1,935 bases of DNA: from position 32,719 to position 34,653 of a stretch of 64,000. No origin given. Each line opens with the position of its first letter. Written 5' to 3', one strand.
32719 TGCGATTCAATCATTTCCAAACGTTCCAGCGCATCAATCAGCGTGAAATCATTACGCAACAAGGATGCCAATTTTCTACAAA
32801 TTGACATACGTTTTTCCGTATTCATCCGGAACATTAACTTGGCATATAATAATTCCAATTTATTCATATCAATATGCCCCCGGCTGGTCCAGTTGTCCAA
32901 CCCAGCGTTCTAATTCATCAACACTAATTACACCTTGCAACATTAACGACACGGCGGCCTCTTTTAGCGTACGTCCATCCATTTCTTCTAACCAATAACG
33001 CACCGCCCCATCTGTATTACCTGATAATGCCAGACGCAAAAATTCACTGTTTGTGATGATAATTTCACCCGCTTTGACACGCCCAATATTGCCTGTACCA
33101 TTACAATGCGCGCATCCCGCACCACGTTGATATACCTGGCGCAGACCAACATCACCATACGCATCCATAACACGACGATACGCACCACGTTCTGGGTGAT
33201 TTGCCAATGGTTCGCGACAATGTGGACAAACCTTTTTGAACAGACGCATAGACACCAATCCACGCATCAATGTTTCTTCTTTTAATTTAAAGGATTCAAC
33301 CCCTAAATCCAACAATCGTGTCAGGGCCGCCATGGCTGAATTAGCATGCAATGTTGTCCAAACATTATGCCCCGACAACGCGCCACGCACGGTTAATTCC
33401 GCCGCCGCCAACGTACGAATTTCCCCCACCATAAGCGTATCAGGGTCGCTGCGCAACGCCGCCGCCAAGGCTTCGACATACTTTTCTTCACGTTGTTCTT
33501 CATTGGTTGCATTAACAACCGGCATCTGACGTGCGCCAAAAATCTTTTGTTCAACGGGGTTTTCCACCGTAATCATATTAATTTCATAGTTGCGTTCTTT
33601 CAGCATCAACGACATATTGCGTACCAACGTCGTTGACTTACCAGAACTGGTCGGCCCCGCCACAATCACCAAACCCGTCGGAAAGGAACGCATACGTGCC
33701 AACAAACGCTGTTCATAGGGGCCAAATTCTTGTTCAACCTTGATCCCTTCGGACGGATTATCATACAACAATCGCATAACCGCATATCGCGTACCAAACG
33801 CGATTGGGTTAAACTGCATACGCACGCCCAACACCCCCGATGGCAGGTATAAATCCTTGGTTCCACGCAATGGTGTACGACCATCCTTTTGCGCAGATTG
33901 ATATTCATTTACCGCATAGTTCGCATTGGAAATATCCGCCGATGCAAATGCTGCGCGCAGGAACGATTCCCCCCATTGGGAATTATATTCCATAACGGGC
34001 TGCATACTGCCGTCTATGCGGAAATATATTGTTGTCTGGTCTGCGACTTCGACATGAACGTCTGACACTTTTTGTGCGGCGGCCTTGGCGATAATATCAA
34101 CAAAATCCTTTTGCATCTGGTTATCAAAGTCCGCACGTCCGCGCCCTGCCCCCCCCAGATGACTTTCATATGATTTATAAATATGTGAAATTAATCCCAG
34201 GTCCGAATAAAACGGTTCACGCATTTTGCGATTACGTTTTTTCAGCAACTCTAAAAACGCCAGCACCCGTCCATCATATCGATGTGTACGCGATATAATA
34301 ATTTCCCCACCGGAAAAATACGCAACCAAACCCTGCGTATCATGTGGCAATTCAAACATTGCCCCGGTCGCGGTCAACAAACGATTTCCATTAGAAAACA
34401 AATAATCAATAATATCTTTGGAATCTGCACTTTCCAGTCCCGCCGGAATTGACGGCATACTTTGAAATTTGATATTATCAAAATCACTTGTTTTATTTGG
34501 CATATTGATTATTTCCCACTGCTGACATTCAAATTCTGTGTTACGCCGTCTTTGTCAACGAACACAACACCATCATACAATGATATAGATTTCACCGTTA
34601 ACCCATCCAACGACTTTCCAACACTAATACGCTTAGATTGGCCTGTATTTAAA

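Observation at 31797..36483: Four-gene GspE/GspF-type ATPase-platform operon with no pilin, prepilin peptidase or secretin: a minimal, possibly divergent type IVb-pilus/T2SS-like machine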

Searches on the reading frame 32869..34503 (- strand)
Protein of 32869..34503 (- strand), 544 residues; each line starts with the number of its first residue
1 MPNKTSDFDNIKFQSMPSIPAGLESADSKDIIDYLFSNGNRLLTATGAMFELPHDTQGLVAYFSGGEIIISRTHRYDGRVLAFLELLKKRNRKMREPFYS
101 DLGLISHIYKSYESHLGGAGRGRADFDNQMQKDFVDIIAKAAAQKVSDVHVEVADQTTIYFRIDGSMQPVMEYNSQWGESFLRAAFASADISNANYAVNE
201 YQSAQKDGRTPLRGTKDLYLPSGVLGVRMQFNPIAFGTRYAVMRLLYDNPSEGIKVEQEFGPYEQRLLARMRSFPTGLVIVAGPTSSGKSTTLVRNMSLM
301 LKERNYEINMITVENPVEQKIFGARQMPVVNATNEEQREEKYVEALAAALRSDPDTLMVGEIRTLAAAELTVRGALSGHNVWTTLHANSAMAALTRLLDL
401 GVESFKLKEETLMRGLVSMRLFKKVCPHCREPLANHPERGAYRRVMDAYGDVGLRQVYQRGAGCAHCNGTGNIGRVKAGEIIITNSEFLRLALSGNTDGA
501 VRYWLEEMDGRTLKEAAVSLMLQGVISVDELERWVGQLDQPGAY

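Call 3: search_protein_families(library=pfam, proteins=[window:32869-34503:-], max_evalue=0.1)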
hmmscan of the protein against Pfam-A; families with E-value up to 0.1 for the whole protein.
window:32869-34503:- (544 aa): 3 families
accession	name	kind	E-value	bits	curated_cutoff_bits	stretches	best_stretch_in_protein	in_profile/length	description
PF00437.27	T2SSE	-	1.8e-61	208.3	24.9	1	130-533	8-370/370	Type II/IV secretion system protein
PF13191.12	AAA_16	-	0.055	14.4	32.6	0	266-327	14-64/167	AAA ATPase domain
PF25199.1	nSTAND_NTPase5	-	0.084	13.1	34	0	275-312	40-77/145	Novel STAND NTPase 5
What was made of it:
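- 32869..34503 (-): Type IVb pilus extension ATPase (PilQ2/BfpD/TcpT class), 544 aa, with a Cys4 zinc site. PF00437, E = 1.8e-61 (call 3).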

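Call 4: search_protein_families(library=ncbifam, proteins=[window:32869-34503:-], max_evalue=0.1)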
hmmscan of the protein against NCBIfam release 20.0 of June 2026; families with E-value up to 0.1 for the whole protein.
window:32869-34503:- (544 aa): 19 families
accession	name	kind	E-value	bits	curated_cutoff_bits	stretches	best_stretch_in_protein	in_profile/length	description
TIGR02533.1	type_II_gspE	equivalog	1.1e-62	212.3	630.25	1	137-533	116-484/486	type II secretion system ATPase GspE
TIGR02538.1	type_IV_pilB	equivalog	8.4e-57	193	675.65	1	134-533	185-560/564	type IV-A pilus assembly ATPase PilB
NF053534.1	T4PilAsmATPsTfpB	equivalog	3.9e-53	180.7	850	1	124-533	194-580/584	type IV pilus assembly ATPase TfpB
NF007755.0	PRK10436.1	equivalog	3.3e-49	167.8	617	1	134-537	89-461/465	type II secretion system protein GspE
NF041000.1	ATPase_ComGA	equivalog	2.9e-41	141.2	300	1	136-422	2-265/267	competence type IV pilus ATPase ComGA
TIGR01420.1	pilT_fam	subfamily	1.9e-31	109.6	319.1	1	267-418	113-256/343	PilT/PilU family type 4a pilus ATPase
TIGR02525.1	plasmid_TraJ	equivalog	1.2e-16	60.7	368.3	1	276-400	149-272/372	plasmid transfer ATPase TraJ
TIGR02788.1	VirB11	equivalog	1.4e-12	47.3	249.95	1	279-414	147-282/308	P-type DNA transfer ATPase VirB11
TIGR02524.1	dot_icm_DotB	equivalog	2.1e-12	47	463.3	1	276-406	134-261/358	Dot/Icm type IV secretion system ATPase DotB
NF058587.1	archaellum_moto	equivalog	1.1e-11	44.2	550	1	279-397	278-393/527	archaellum flagellar ATPase motor FlaI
TIGR02782.1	TrbB_P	equivalog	3.1e-10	39.8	304.55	1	279-417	139-272/303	P-type conjugative transfer ATPase TrbB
NF010407.0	PRK13833.1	subfamily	1.9e-08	34.1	499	1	279-404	147-266/323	conjugal transfer protein TrbB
NF053672.1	bindosome_BasE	exception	2e-08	33.5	1000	1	280-403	274-394/512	bindosome assembly system ATPase subunit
TIGR03819.1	heli_sec_ATPase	hypoth_equivalog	7.8e-08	31.9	373.15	1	279-403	181-303/340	TadA family conjugal transfer-associated ATPase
NF010469.0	PRK13894.1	subfamily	3.4e-07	29.9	508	1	279-400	152-267/320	conjugal transfer ATPase TrbB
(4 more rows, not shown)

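Call 8: find_homologous_proteins(query=window:32869-34503:-)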
Query window:32869-34503:- (544 aa): 2645 proteins with E <= 0.001 among 8000 candidates; the best 120 are listed.
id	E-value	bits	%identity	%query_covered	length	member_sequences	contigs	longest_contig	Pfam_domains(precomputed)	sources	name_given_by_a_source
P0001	0.0e+0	1183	96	100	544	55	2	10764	PF00437.27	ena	-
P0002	0.0e+0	1182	95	100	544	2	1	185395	PF00437.27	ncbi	-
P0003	0.0e+0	1177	96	100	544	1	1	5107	PF00437.27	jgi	jgi:type II secretory ATPase GspE/PulE/Tfp pilus assembly ATPase PilB-like protein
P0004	0.0e+0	1175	96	100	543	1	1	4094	PF00437.27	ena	-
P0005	0.0e+0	1174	95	100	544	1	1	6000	PF00437.27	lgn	-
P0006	0.0e+0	1173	95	100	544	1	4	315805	PF00437.27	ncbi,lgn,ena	-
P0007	0.0e+0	1172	95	100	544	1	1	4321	PF00437.27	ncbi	-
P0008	0.0e+0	1172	95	100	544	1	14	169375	PF00437.27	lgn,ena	-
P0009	0.0e+0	1170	95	100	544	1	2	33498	PF00437.27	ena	-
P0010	0.0e+0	1167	95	100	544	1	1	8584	PF00437.27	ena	-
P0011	0.0e+0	1164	94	100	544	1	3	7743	PF00437.27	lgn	-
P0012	0.0e+0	1163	94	100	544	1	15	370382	PF00437.27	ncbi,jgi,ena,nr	ncbi:MAG: hypothetical protein E7008_03690 [Alphaproteobacteria bacterium]|nr:hypothetical protein [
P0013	0.0e+0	1161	94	100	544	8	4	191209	PF00437.27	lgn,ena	-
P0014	0.0e+0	1161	94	100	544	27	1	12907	PF00437.27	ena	-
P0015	0.0e+0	1157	94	100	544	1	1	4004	PF00437.27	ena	-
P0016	0.0e+0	1156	94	100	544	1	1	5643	PF00437.27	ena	-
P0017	0.0e+0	1154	94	100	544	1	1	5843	PF00437.27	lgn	-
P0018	0.0e+0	1148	92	100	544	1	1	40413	PF00437.27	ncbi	-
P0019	0.0e+0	1142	92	100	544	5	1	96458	PF00437.27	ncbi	-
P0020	0.0e+0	1139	92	100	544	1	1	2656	PF00437.27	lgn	-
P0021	0.0e+0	1138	92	100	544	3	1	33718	PF00437.27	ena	-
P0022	0.0e+0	1129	92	100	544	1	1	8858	PF00437.27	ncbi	-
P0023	0.0e+0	1118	90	100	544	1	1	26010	PF00437.27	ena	-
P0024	0.0e+0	1117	91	100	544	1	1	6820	PF00437.27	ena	-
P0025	0.0e+0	1115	90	100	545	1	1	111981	PF00437.27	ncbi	-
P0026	0.0e+0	1113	91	100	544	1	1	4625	PF00437.27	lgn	-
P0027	0.0e+0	1112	89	100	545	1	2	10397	PF00437.27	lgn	-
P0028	0.0e+0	1112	91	100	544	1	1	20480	PF00437.27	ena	-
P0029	0.0e+0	1111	91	100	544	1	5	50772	PF00437.27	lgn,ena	-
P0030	0.0e+0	1111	91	100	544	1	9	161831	PF00437.27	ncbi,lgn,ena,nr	ncbi:MAG: ATPase, T2SS/T4P/T4SS family [Alphaproteobacteria bacterium]|nr:ATPase, T2SS/T4P/T4SS fami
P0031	0.0e+0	1109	91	100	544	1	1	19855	PF00437.27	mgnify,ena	mgnify:CR=1 FL=1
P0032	0.0e+0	1109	88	100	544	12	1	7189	PF00437.27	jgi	-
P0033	0.0e+0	1109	91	100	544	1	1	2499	PF00437.27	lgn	-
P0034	0.0e+0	1107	90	100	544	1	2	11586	PF00437.27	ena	-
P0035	0.0e+0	1104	89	99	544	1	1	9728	PF00437.27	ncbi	-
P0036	0.0e+0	1104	89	100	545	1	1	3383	PF00437.27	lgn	-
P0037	0.0e+0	1104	92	97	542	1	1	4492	PF00437.27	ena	-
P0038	0.0e+0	1104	90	97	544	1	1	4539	PF00437.27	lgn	-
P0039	0.0e+0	1103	91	97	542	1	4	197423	PF00437.27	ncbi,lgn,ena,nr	ncbi:MAG: Flp pilus assembly complex ATPase component TadA [Alphaproteobacteria bacterium]|nr:Flp pi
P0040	0.0e+0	1103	88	100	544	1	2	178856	PF00437.27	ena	-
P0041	0.0e+0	1102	89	99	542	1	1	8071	PF00437.27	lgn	-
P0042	0.0e+0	1102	89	100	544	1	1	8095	PF00437.27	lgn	-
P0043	0.0e+0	1101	89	99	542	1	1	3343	PF00437.27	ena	-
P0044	0.0e+0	1101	89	98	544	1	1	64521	PF00437.27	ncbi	-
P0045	0.0e+0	1101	88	100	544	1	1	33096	PF00437.27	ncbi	-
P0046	0.0e+0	1101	88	100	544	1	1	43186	PF00437.27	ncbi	-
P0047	0.0e+0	1101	88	100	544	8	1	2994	PF00437.27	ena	-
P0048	0.0e+0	1101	88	100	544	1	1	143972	PF00437.27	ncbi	-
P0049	0.0e+0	1100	89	100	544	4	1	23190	PF00437.27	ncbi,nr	ncbi:MAG: ATPase, T2SS/T4P/T4SS family [Alphaproteobacteria bacterium]|nr:ATPase, T2SS/T4P/T4SS fami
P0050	0.0e+0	1100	89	98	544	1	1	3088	PF00437.27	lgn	-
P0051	0.0e+0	1100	88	100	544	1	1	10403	PF00437.27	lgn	-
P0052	0.0e+0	1099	91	97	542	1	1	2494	PF00437.27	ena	-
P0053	0.0e+0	1099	88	100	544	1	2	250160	PF00437.27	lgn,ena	-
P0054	0.0e+0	1099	89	99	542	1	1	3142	PF00437.27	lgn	-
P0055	0.0e+0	1099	88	100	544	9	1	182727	PF00437.27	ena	-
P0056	0.0e+0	1099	88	99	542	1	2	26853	PF00437.27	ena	-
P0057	0.0e+0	1099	88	100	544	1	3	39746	PF00437.27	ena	-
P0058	0.0e+0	1099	88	100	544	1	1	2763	PF00437.27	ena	-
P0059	0.0e+0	1098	88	100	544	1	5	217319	PF00437.27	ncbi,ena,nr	ncbi:MAG: Flp pilus assembly complex ATPase component TadA [Alphaproteobacteria bacterium]|nr:Flp pi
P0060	0.0e+0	1098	88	100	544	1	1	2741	PF00437.27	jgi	-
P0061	0.0e+0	1098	90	99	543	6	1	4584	PF00437.27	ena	-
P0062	0.0e+0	1097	88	99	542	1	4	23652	PF00437.27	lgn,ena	-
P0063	0.0e+0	1097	90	99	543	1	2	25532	PF00437.27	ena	-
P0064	0.0e+0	1097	89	100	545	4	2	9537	PF00437.27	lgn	-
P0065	0.0e+0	1097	89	98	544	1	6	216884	PF00437.27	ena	-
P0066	0.0e+0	1097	91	97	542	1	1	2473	PF00437.27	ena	-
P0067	0.0e+0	1097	89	99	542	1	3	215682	PF00437.27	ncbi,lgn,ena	-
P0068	0.0e+0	1096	87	100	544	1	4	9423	PF00437.27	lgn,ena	-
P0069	0.0e+0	1096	88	100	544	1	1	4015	PF00437.27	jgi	-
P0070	0.0e+0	1096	89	100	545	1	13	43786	PF00437.27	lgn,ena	-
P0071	0.0e+0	1096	89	99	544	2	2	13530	PF00437.27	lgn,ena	-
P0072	0.0e+0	1095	88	99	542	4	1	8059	PF00437.27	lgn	-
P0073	0.0e+0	1095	87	100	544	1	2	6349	PF00437.27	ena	-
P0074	0.0e+0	1095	89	100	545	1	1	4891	PF00437.27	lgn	-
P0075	0.0e+0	1095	89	100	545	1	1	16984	PF00437.27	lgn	-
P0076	0.0e+0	1094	87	100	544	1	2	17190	PF00437.27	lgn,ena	-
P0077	0.0e+0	1094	87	100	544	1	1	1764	PF00437.27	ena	-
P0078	0.0e+0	1093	87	100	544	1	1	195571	PF00437.27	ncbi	-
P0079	0.0e+0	1093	87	100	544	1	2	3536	PF00437.27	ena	-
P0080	0.0e+0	1093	89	100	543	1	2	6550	PF00437.27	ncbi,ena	-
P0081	0.0e+0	1093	87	100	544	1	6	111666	PF00437.27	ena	-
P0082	0.0e+0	1093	89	100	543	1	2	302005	PF00437.27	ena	-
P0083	0.0e+0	1092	88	98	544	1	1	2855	PF00437.27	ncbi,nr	ncbi:MAG: Flp pilus assembly complex ATPase component TadA [Alphaproteobacteria bacterium]|nr:Flp pi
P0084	0.0e+0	1092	90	97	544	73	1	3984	PF00437.27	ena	-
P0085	0.0e+0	1092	89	97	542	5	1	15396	PF00437.27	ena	-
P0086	0.0e+0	1092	87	100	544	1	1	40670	PF00437.27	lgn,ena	-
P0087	0.0e+0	1092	87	100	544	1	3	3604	PF00437.27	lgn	-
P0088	0.0e+0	1091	88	100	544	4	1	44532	PF00437.27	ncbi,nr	ncbi:MAG: Flp pilus assembly complex ATPase component TadA [Alphaproteobacteria bacterium]|nr:Flp pi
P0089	0.0e+0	1091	90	97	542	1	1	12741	PF00437.27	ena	-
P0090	0.0e+0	1091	87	100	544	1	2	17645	PF00437.27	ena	-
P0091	0.0e+0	1091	89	97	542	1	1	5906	PF00437.27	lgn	-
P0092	0.0e+0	1090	87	100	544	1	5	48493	PF00437.27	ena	-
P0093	0.0e+0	1090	89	98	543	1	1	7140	PF00437.27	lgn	-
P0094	0.0e+0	1090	87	100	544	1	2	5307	PF00437.27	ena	-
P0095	0.0e+0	1090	89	100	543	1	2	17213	PF00437.27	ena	-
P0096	0.0e+0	1090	87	100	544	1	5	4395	PF00437.27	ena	-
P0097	0.0e+0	1089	87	100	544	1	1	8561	PF00437.27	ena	-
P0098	0.0e+0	1089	88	100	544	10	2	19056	PF00437.27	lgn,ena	-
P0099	0.0e+0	1089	87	100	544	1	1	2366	PF00437.27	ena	-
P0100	0.0e+0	1089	88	99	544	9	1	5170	PF00437.27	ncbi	ncbi:MAG: GspE/PulE family protein [Alphaproteobacteria bacterium]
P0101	0.0e+0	1088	87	100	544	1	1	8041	PF00437.27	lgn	-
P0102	0.0e+0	1088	87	100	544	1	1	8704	PF00437.27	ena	-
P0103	0.0e+0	1088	89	97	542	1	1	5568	PF00437.27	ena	-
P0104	0.0e+0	1087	86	100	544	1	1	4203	PF00437.27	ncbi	-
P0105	0.0e+0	1087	89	97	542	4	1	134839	PF00437.27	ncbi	-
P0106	0.0e+0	1087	87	100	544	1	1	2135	PF00437.27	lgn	-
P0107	0.0e+0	1086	87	100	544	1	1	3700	PF00437.27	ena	-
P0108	0.0e+0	1086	87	99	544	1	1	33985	PF00437.27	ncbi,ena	-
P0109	0.0e+0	1086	87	100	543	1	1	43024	PF00437.27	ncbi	-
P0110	0.0e+0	1086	87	100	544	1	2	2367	PF00437.27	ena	-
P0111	0.0e+0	1086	87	99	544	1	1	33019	PF00437.27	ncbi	-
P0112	0.0e+0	1085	87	100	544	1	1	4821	PF00437.27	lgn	-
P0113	0.0e+0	1085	88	97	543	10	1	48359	PF00437.27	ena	-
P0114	0.0e+0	1085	87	100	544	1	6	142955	PF00437.27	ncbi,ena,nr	ncbi:MAG: Flp pilus assembly complex ATPase component TadA [Alphaproteobacteria bacterium]|nr:Flp pi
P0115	0.0e+0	1084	87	100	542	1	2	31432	PF00437.27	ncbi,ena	-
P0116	0.0e+0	1084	87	99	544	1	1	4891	PF00437.27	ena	-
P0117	0.0e+0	1084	89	97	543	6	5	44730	PF00437.27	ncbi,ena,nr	ncbi:MAG: Flp pilus assembly complex ATPase component TadA [Alphaproteobacteria bacterium]|nr:Flp pi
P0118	0.0e+0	1084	87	100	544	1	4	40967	PF00437.27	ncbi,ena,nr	ncbi:MAG: Flp pilus assembly complex ATPase component TadA [Alphaproteobacteria bacterium]|nr:Flp pi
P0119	0.0e+0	1083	87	99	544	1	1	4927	PF00437.27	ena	-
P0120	0.0e+0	1083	87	99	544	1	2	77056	PF00437.27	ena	-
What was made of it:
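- On Tad/Flp pilus (the name PGAP gives to several orthologues): The 'TadA' names in call 8 are over-general annotation.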

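Call 9: find_related_loci(query=window:32869-34503:-, collection=genome_contigs, flank=10000)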
Query window:32869-34503:- (544 aa) in genome_contigs; peptide patterns used: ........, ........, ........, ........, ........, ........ (x = any residue, [..] = any of these).
315 stretches matched a pattern; 295 encode a relative of the query (tblastn E <= 1e-3); the best 80 are kept; 80 distinct loci.
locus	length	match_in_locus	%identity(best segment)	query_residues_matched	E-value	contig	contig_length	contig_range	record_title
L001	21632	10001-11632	97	1-544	0e+0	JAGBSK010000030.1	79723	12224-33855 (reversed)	MAG: Alphaproteobacteria bacterium isolate RGIG9404 Yak_Cecum-1__c545187, whole genome shotgun sequence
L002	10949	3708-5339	95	1-544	0e+0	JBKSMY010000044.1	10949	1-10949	MAG: Alphaproteobacteria bacterium isolate KS320-82 k141_2049574, whole genome shotgun sequence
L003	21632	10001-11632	95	1-544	0e+0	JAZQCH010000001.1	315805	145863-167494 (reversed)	MAG: Candidatus Enterousia sp. isolate T1900044638_TS20190104.MAGScoT_cleanbin_000052 SGB_1211_k141_257354, whole genome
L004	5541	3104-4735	94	1-544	0e+0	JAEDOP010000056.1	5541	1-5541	MAG: Alphaproteobacteria bacterium isolate MAG321 NODE_13120_length_5541_cov_4.527160, whole genome shotgun sequence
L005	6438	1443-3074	92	1-544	0e+0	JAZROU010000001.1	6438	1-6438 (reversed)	MAG: Candidatus Enterousia sp. isolate T1900045388_YK20190078.MAGScoT_cleanbin_000020 SGB_6918_k141_628508, whole genome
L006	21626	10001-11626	90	3-544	0e+0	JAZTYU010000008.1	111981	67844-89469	MAG: Candidatus Enterousia sp. isolate T1900045325_YK20190014.MAGScoT_cleanbin_000039 SGB_6437_k141_2782097, whole genom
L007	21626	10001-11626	89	3-544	0e+0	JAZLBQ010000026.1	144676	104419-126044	MAG: Candidatus Enterousia sp. isolate T1900045063_TC20190056.MAGScoT_cleanbin_000013 SGB_4572_k141_2220103, whole genom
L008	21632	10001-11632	91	1-544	0e+0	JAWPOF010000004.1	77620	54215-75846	MAG: Alphaproteobacteria bacterium isolate KG228-117 k141_1441286, whole genome shotgun sequence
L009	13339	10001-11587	91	16-544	0e+0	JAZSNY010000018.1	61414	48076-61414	MAG: Candidatus Enterousia sp. isolate T1900044549_TS20190015.MAGScoT_cleanbin_000102 SGB_200_k141_1585808, whole genome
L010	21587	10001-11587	90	16-544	0e+0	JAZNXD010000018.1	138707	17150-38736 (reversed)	MAG: Candidatus Enterousia sp. isolate T1900044780_TS20190246.MAGScoT_cleanbin_000045 SGB_2551_k141_3113111, whole genom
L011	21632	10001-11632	88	1-544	0e+0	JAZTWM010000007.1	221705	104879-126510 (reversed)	MAG: Candidatus Enterousia sp. isolate T1900045333_YK20190022.MAGScoT_cleanbin_000042 SGB_6555_k141_849587, whole genome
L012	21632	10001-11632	88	1-544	0e+0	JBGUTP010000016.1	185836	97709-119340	MAG: Candidatus Enterousia sp. isolate fecal_MAG_67 fecal_MAG_67_contig_0016, whole genome shotgun sequence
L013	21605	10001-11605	90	10-544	0e+0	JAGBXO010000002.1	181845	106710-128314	MAG: Alphaproteobacteria bacterium isolate RGIG9538 Yak_Colon-2__c86983, whole genome shotgun sequence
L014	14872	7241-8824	91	17-544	0e+0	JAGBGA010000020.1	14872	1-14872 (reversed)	MAG: Alphaproteobacteria bacterium isolate RGIG9085 Water_deer_Rectum.Co__c257064, whole genome shotgun sequence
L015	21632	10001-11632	88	1-544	0e+0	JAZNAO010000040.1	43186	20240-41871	MAG: Candidatus Enterousia sp. isolate T1900044746_TS20190212.MAGScoT_cleanbin_000053 SGB_2122_k141_411235, whole genome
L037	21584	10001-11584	88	17-544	0e+0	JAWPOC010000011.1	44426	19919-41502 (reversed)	MAG: Alphaproteobacteria bacterium isolate KA0024-133 k141_1964039, whole genome shotgun sequence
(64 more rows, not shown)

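Call 10: find_encoding_contigs(protein=window:32869-34503:-, flank=10000, max_places=4)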
Protein window:32869-34503:- (544 aa): 18 contigs read that carry it; 2 places shown.
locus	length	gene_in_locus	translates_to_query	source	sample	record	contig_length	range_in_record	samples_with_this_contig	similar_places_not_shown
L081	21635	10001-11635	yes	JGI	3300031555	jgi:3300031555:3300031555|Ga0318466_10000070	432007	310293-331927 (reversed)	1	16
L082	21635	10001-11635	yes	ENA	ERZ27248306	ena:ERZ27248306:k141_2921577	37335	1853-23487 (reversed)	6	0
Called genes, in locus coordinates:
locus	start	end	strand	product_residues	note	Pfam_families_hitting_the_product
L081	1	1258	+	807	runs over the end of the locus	PF27097:VirB4_TrbE_N (weak), PF03135:CagE_TrbE_VirB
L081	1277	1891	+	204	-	-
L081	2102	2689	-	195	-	PF13505:OMP_b-brl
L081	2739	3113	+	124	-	-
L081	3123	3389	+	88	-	-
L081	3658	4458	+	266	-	PF04028:DUF374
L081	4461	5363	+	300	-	PF02606:LpxK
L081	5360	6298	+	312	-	PF03331:LpxC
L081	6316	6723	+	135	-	-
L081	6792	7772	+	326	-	-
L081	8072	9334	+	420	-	PF06864:PAP_PilO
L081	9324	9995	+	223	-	-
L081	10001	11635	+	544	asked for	PF00437:T2SSE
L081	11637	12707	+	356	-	PF00482:T2SSF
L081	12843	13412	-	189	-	-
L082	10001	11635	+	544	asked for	PF00437:T2SSE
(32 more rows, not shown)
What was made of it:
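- On Type IVb pilus (R64/Tfp7/BFP kind): Calls 3, 4; the 1-nt gap to the ATPase gene follows from the called gene starts (call 10).
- Checked: With the starts called on the source contig (call 10), the genes are 420 aa (35170-36432), 223 aa (34509-35180), 544 aa (32869-34503) and 356 aa (31797-32867).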

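Call 15: search_dna_similar(query=window:32869-34503:-, collection=plasmids, mode=protein, max_rows=25)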
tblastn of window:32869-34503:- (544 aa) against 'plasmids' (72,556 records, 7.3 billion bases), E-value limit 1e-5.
Records with a match: 4491; places in all: 5556; records where one place covers at least 80% of the query: 235.
Best place of each record, by identity: <60% 4491.
By first word of the organism name: Escherichia 2211; Salmonella 521; Klebsiella 284; Pseudomonas 221; Acinetobacter 162; Shigella 143; Ralstonia 122; Serratia 101; Burkholderia 84; Vibrio 67; and 163 more.
By predicted mobility (MOB-suite, as given by PLSDB): conjugative 2943; non-mobilizable 1009; mobilizable 539.
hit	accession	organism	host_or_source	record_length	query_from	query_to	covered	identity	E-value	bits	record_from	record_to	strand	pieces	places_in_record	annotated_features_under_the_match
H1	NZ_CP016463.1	Bosea sp. RAC05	Microbial isolate,Algal phycosphere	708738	17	540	96%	36.4%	8e-94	321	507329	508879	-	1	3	ATPase, T2SS/T4P/T4SS family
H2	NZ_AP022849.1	Bosea sp. ANAM02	Callyspongia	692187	15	536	96%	34.3%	2e-80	281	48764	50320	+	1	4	ATPase, T2SS/T4P/T4SS family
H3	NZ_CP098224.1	Escherichia coli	Canis lupus familiaris,Rectal swab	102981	9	539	98%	32.6%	3e-79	278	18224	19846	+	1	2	ATPase, T2SS/T4P/T4SS family | hypothetical protein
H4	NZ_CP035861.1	Escherichia coli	Homo sapiens,stool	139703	9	539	98%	32.6%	4e-79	278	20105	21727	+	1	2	ATPase, T2SS/T4P/T4SS family | hypothetical protein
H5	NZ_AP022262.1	Escherichia coli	-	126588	9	539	98%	32.6%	4e-79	278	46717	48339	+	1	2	ATPase, T2SS/T4P/T4SS family | hypothetical protein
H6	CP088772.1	Escherichia coli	Homo sapiens,blood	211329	9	539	98%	32.4%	5e-79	278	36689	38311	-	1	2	tadA: Flp pilus assembly complex ATPase component TadA | hypothetical protein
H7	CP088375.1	Escherichia coli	Homo sapiens,blood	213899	9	539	98%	32.4%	5e-79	278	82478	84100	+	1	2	tadA: Flp pilus assembly complex ATPase component TadA | hypothetical protein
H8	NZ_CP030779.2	Escherichia albertii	-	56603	9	539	98%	32.4%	1e-78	276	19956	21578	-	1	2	ATPase, T2SS/T4P/T4SS family | hypothetical protein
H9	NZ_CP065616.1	Escherichia coli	-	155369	9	539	98%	32.4%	5e-78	275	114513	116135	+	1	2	ATPase, T2SS/T4P/T4SS family | hypothetical protein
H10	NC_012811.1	Methylorubrum extorquens AM1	-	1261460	31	538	93%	33.7%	5e-84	292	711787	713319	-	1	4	none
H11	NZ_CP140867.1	Rhizobium leguminosarum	Trifolium pratense,whole organism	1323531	18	540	96%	31.7%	3e-53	202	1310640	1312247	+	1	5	record has no annotation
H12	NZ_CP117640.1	Escherichia albertii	Grus grus,whole organism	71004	31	528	92%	33.3%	2e-74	264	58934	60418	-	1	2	bfpD: bundle-forming pilus extension ATPase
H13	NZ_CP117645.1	Escherichia albertii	Grus grus,whole organism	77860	31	528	92%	33.3%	2e-74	264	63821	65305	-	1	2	bfpD: bundle-forming pilus extension ATPase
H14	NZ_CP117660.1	Escherichia albertii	Grus grus,whole organism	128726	31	528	92%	33.3%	2e-74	264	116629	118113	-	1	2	bfpD: bundle-forming pilus extension ATPase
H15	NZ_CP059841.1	Escherichia coli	Homo sapiens,stool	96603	38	528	90%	33.7%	2e-74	264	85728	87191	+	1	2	bfpD: bundle-forming pilus extension ATPase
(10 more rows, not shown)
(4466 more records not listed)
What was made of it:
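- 32869..34503 (-): Best plasmid hits are type IVb ATPases at 32-36% identity (call 15).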
